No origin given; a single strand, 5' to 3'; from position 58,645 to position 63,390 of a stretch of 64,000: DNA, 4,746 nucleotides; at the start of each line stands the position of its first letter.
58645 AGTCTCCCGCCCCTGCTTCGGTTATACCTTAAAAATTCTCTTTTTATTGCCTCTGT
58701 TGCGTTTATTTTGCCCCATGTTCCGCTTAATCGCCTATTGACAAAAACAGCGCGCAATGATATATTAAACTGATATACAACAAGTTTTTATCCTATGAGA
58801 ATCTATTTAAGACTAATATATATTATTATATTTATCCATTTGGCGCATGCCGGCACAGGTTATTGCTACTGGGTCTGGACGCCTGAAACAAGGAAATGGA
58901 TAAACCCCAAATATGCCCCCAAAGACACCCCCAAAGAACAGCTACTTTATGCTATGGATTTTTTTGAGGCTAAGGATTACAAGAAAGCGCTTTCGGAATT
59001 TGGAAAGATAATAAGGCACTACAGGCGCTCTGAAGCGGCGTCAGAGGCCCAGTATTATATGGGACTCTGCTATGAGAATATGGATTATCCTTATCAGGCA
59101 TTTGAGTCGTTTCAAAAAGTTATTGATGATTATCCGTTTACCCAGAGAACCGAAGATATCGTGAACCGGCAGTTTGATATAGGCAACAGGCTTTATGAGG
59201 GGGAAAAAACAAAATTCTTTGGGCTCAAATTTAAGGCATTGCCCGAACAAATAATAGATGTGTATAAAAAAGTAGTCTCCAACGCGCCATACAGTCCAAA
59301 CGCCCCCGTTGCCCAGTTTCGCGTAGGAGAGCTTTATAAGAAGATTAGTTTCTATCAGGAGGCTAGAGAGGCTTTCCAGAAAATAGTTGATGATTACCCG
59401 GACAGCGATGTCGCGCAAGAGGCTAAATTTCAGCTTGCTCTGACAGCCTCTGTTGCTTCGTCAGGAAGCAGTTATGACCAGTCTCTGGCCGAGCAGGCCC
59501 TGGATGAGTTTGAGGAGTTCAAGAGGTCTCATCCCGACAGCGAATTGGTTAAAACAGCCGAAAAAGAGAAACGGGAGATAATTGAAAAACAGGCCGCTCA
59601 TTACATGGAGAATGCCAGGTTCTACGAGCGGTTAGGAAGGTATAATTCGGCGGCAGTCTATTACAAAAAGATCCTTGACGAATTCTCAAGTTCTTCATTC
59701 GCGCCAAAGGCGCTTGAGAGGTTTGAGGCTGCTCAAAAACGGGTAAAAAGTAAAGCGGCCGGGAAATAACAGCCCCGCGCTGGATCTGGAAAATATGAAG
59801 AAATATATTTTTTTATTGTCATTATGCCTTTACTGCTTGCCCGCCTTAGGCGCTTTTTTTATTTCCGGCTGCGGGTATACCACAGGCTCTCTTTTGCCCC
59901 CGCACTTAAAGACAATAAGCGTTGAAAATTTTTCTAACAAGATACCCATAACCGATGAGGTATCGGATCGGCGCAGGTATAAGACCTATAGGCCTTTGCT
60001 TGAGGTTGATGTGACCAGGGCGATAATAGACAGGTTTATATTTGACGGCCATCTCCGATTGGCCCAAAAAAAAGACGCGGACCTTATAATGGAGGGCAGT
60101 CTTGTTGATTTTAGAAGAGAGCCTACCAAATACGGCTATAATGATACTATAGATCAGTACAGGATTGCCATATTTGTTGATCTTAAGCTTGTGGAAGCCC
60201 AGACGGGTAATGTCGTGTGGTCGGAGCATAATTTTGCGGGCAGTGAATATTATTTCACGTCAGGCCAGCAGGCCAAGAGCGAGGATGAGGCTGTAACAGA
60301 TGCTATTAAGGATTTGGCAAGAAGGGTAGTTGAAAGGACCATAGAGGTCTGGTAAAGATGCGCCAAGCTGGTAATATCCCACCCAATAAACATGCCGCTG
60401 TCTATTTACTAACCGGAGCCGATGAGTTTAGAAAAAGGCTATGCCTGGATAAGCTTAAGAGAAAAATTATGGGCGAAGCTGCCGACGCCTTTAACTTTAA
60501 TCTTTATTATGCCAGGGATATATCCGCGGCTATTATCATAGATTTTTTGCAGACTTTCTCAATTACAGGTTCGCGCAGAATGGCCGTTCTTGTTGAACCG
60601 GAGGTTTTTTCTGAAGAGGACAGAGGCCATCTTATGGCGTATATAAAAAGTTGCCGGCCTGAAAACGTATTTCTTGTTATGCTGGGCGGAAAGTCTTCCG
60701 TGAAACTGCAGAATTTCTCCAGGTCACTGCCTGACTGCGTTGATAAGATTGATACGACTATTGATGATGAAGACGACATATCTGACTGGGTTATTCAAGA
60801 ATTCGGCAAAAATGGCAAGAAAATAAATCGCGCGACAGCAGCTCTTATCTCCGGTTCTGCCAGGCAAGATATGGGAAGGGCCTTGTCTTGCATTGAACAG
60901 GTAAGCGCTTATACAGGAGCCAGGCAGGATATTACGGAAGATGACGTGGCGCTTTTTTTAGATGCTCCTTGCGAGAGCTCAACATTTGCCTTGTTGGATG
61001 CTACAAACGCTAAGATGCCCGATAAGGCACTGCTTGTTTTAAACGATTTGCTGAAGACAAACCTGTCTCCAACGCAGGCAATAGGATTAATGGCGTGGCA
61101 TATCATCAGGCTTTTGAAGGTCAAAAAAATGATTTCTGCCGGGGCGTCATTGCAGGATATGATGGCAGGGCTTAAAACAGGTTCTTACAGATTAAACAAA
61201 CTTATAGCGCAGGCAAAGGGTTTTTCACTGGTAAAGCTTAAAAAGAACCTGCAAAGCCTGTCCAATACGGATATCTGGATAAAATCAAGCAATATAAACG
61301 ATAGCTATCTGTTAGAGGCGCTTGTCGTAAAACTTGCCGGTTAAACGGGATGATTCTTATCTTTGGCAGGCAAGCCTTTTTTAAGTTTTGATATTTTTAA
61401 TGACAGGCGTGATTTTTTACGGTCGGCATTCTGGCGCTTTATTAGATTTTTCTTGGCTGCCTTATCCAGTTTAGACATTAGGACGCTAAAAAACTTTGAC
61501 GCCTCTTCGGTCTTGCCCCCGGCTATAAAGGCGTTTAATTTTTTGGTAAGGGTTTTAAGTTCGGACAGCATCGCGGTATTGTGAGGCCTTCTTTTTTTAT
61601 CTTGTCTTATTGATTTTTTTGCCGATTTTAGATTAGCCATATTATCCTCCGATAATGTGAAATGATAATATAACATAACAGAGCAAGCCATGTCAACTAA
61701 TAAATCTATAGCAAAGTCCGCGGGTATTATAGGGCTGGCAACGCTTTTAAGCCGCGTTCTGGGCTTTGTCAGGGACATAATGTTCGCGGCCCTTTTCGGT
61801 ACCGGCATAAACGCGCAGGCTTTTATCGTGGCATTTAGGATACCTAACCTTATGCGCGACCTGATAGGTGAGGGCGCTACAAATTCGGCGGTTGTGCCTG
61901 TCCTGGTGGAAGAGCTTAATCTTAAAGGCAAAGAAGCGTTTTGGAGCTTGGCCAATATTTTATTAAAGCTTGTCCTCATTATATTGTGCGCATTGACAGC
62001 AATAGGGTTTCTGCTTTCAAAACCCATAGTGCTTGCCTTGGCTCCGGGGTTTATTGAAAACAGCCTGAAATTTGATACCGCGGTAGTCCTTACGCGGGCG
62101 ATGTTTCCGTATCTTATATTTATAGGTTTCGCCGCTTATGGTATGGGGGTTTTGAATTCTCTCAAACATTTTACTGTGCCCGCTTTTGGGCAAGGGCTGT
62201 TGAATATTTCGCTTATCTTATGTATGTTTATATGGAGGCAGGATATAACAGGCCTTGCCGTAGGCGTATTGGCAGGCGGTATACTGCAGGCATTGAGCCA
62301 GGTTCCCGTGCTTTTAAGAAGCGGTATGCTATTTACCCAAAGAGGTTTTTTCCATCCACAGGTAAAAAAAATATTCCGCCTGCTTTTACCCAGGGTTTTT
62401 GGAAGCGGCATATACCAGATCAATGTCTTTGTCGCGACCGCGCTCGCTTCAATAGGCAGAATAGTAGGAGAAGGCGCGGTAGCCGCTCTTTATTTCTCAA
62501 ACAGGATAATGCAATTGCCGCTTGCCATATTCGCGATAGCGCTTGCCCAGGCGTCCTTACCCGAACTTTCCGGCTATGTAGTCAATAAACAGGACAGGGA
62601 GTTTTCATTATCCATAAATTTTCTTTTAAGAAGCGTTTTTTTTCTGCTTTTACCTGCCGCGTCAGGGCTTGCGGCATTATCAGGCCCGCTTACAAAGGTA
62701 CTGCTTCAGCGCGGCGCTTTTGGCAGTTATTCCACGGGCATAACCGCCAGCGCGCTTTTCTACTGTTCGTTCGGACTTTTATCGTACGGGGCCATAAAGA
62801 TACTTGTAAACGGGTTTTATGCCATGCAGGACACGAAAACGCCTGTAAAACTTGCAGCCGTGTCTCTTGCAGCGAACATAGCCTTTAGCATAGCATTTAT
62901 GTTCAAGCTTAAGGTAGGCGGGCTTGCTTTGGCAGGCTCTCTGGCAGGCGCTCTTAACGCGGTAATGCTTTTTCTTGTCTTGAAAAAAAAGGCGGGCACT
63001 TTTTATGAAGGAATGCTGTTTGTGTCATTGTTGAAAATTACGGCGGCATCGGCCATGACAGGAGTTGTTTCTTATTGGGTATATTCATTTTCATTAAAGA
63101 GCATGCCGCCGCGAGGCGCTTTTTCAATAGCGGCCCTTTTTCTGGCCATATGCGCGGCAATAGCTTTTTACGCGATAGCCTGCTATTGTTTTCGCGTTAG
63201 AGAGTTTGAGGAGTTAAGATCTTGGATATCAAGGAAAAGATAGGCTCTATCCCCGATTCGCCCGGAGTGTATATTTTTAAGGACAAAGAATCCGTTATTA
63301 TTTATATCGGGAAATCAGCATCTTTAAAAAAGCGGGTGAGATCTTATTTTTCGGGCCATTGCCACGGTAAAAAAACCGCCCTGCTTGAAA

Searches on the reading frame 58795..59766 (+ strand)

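Call 54: search_protein_families(library=pfam, proteins=[window:58795-59766:+], max_evalue=0.1)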
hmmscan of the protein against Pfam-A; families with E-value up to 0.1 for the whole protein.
window:58795-59766:+ (324 aa): 13 families
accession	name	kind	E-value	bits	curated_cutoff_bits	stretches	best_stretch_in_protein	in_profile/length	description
PF13174.12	TPR_6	-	1.8e-18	66.2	26.3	2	84-114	1-31/33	Tetratricopeptide repeat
PF13525.12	YfiO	-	9.7e-15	55.3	25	2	167-321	38-195/203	Outer membrane lipoprotein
PF07719.23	TPR_2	-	4.4e-10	39.3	27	0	173-203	3-33/34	Tetratricopeptide repeat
PF13428.12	TPR_14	-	2.1e-09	37.6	23.5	0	173-211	3-41/44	Tetratricopeptide repeat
PF13424.12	TPR_12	-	1.8e-06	28.5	30.1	0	51-108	8-70/77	Tetratricopeptide repeat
PF00515.34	TPR_1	-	1.2e-05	25.3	27.8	0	277-294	11-28/34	Tetratricopeptide repeat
PF13432.12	TPR_16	-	1.4e-05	25.9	32.7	0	53-97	4-46/65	Tetratricopeptide repeat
PF14559.12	TPR_19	-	0.00027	21.6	25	0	172-207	26-62/68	Tetratricopeptide repeat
PF13371.12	TPR_9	-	0.0027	18.1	35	0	176-214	34-72/73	Tetratricopeptide repeat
PF13181.12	TPR_8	-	0.0064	17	25.7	0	274-294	8-28/34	Tetratricopeptide repeat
PF10602.15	RPN7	-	0.018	15.2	29.6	0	255-300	24-69/174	26S proteasome subunit RPN7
PF13512.12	TPR_18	-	0.019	15.5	21.9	0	186-212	117-143/145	Tetratricopeptide repeat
PF12895.13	ANAPC3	-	0.066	13.9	27.2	0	37-98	13-71/82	Anaphase-promoting complex, cyclosome, subunit 3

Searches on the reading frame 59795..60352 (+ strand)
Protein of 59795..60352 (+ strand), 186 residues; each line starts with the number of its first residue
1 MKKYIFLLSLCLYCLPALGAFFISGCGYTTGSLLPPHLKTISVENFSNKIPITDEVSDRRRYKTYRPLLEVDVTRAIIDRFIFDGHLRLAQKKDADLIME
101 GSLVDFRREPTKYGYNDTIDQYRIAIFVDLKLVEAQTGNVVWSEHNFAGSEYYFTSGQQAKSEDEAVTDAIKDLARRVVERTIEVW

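Call 54: search_protein_families(library=pfam, proteins=[window:59795-60352:+], max_evalue=0.1)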
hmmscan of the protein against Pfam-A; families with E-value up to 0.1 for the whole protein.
window:59795-60352:+ (186 aa): 4 families
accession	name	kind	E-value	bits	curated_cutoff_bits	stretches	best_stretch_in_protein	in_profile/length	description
PF04390.17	LptE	-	2.6e-11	44.6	23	1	39-181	2-117/118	Lipopolysaccharide-assembly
PF13036.11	LpoB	-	0.02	15.3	22.3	1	90-145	97-144/147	Peptidoglycan-synthase activator LpoB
PF16539.10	FlgT_M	-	0.045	14.4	31.2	1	88-145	82-141/158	Flagellar assembly protein T, middle domain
PF03783.19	CsgG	-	0.068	12.9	20.8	0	92-145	87-147/210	Curli production assembly/transport component CsgG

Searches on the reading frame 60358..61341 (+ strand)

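Call 54: search_protein_families(library=pfam, proteins=[window:60358-61341:+], max_evalue=0.1)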
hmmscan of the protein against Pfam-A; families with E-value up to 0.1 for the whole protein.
window:60358-61341:+ (328 aa): 3 families
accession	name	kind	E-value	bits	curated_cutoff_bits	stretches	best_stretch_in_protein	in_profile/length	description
PF21694.2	DNA_pol3_delta_C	-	1.2e-20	74.2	27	1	206-326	1-121/121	DNA polymerase III delta subunit, C-terminal domain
PF06144.19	DNA_pol3_delta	-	0.0047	17.4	21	1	16-117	1-108/124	DNA polymerase III, delta subunit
PF12631.12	MnmE_helical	-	0.092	13.3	40.1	0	108-172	25-90/211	MnmE helical domain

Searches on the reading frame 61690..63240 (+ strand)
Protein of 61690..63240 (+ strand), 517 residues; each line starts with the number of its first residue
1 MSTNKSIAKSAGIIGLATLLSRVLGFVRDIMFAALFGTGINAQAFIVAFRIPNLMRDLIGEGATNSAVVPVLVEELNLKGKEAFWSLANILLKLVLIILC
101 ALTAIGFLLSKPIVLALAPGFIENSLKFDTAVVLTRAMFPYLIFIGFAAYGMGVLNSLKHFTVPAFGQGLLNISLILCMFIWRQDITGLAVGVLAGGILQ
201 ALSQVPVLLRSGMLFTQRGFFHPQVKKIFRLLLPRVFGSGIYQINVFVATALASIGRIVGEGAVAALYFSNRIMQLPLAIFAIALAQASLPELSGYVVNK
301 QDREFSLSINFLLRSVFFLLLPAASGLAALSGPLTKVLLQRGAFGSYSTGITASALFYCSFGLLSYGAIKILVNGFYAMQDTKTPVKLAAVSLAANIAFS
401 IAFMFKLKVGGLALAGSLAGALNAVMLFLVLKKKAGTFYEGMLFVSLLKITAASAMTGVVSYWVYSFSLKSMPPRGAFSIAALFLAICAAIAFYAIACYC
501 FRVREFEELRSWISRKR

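Call 54: search_protein_families(library=pfam, proteins=[window:61690-63240:+], max_evalue=0.1)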
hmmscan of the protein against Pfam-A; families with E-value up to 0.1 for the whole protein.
window:61690-63240:+ (517 aa): 1 family
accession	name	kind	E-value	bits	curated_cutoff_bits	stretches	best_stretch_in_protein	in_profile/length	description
PF03023.19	MurJ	-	2.9e-103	346.3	27.4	1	32-469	1-437/451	Lipid II flippase MurJ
